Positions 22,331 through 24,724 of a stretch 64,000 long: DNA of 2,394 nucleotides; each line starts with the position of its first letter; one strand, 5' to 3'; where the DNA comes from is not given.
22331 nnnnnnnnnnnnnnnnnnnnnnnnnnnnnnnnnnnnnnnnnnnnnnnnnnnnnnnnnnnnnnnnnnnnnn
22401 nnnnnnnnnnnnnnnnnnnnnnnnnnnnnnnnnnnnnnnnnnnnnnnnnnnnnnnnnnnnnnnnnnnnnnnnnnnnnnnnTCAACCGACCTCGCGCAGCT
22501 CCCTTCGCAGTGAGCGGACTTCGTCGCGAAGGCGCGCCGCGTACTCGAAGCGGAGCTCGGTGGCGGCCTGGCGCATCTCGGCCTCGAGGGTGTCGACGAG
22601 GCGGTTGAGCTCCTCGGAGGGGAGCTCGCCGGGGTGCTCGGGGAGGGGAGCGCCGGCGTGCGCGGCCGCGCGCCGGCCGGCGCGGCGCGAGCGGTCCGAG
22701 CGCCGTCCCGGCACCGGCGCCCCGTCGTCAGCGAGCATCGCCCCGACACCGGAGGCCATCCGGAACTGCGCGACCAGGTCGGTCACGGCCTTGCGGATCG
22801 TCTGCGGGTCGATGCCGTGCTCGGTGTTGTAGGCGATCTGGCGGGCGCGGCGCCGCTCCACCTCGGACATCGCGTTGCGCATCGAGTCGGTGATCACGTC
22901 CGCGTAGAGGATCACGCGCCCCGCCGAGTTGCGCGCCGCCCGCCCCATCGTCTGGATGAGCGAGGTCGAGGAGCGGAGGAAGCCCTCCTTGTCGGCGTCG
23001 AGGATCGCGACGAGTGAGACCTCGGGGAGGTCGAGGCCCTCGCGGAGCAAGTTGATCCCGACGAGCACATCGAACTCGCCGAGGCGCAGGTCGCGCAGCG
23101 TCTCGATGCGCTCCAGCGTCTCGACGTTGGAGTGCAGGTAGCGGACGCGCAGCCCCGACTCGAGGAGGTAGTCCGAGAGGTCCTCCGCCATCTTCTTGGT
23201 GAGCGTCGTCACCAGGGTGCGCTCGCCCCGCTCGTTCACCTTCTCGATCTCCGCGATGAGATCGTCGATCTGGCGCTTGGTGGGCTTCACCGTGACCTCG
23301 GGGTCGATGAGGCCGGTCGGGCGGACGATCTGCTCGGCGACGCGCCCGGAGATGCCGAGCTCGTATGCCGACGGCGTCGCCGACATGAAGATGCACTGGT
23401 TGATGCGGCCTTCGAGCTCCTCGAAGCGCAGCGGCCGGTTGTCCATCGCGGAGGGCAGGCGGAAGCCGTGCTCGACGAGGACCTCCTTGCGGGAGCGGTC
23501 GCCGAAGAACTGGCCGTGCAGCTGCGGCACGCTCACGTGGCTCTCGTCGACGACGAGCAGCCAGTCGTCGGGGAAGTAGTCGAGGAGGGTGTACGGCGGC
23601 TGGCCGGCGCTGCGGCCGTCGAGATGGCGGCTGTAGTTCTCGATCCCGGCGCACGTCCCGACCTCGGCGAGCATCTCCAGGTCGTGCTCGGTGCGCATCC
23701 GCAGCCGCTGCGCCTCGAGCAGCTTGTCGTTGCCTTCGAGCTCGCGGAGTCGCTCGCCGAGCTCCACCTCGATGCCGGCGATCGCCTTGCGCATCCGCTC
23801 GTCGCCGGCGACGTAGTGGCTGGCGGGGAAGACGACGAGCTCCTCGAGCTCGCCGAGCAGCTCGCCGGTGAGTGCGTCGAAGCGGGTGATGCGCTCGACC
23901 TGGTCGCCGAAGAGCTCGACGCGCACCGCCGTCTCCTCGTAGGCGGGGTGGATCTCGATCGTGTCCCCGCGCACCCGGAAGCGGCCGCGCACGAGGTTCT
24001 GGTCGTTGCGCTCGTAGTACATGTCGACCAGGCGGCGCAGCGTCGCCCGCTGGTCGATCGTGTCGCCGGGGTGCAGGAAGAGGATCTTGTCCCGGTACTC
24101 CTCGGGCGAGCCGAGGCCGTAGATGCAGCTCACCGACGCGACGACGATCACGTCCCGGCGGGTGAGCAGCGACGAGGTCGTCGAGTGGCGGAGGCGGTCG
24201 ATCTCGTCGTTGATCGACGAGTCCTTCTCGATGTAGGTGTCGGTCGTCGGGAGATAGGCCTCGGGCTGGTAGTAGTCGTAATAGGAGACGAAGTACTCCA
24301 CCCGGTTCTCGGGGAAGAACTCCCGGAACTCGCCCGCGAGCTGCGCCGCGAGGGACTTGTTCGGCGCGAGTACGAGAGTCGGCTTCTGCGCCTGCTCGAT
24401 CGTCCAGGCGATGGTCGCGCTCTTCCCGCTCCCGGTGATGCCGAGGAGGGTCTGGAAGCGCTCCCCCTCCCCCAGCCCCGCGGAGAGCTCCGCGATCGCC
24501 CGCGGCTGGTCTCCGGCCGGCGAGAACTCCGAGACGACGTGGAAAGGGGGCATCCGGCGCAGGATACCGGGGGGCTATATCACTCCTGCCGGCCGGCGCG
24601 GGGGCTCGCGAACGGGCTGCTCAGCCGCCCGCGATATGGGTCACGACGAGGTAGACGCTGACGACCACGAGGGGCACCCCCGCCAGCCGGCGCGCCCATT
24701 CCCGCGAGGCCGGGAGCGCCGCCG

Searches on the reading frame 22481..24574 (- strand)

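Call 18: search_protein_families(library=pfam, proteins=[window:22481-24574:-], max_evalue=0.001)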
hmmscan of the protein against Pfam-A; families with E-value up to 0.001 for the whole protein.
window:22481-24574:- (697 aa): 6 families
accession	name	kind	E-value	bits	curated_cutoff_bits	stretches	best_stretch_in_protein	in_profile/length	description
PF17757.6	UvrB_inter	-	3.2e-32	110.9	22.9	1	166-254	2-91/91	UvrB interaction domain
PF00271.37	Helicase_C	-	1.7e-20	73.8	23.5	1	438-549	5-109/110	Helicase conserved C-terminal domain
PF12344.14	UvrB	-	1.8e-20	72.9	27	1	556-597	1-42/43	Ultra-violet resistance protein B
PF04851.21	ResIII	-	5e-09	36.7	22.5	1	21-93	6-83/164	Type III restriction enzyme, res subunit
PF02151.25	UVR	-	1.4e-07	31.5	21.5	1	658-691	2-35/36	UvrB/uvrC motif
PF00270.35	DEAD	-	7.7e-07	29.4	26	1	43-94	19-78/167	DEAD/DEAH box helicase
